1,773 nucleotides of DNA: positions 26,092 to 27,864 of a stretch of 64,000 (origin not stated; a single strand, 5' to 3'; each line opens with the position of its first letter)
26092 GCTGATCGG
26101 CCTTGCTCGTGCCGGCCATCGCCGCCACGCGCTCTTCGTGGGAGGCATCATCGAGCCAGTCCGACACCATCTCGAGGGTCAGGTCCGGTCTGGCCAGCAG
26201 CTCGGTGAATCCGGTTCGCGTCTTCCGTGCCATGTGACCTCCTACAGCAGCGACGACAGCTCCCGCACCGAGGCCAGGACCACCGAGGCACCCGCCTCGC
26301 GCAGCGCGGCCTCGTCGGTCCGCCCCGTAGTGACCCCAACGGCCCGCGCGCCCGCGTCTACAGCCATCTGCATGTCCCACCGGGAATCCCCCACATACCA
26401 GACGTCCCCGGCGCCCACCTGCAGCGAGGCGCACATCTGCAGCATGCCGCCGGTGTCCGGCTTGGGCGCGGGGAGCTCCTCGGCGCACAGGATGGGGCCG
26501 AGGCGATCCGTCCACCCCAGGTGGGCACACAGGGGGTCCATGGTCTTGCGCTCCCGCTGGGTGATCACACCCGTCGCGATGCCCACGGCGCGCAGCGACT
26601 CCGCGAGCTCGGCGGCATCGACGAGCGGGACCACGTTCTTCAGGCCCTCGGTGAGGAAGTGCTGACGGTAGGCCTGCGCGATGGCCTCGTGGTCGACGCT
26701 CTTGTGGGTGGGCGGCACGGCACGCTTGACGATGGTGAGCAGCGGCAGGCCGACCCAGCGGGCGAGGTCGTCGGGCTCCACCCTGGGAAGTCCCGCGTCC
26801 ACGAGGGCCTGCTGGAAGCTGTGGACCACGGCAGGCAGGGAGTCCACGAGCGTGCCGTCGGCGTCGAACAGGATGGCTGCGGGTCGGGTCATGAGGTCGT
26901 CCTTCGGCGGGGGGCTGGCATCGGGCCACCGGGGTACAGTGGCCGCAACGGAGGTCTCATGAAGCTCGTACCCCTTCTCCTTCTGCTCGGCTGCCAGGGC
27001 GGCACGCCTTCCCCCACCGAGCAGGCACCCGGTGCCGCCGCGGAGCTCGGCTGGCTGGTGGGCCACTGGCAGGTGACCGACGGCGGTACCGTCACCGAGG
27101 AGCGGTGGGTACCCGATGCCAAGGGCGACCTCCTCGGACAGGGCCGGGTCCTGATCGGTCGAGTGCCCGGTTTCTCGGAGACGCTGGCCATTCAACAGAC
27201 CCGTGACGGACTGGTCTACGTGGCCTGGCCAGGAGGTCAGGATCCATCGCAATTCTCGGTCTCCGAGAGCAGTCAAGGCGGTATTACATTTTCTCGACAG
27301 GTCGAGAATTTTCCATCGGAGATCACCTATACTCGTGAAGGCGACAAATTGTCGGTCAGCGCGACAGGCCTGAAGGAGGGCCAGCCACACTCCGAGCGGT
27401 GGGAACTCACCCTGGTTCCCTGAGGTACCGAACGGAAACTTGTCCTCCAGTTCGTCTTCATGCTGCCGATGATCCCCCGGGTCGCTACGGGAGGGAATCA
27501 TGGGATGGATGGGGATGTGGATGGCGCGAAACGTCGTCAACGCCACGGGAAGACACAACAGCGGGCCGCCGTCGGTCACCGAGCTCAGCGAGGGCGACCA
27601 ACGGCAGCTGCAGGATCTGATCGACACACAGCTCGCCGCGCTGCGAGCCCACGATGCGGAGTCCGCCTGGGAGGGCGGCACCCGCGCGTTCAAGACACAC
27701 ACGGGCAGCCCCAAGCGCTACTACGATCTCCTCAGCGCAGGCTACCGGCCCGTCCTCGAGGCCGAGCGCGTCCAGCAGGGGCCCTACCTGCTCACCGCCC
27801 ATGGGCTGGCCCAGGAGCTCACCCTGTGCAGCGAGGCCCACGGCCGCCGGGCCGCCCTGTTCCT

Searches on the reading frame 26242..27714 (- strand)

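Call 36: search_protein_families(library=pfam, proteins=[window:26242-27714:-], max_evalue=0.001)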
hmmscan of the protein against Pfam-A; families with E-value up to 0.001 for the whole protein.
window:26242-27714:- (490 aa): 4 families
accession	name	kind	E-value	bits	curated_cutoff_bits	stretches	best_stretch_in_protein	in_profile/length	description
PF13419.12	HAD_2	-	2.8e-32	112.7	23.8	1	281-461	1-178/178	Haloacid dehalogenase-like hydrolase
PF00702.32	Hydrolase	-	5.3e-21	76.3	26.4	1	280-455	3-191/191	haloacid dehalogenase-like hydrolase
PF13242.12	Hydrolase_like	-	1e-09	38.6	22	1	417-486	3-75/75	HAD-hyrolase-like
PF12710.13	HAD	-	2e-07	32.1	27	1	281-451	1-188/189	haloacid dehalogenase-like hydrolase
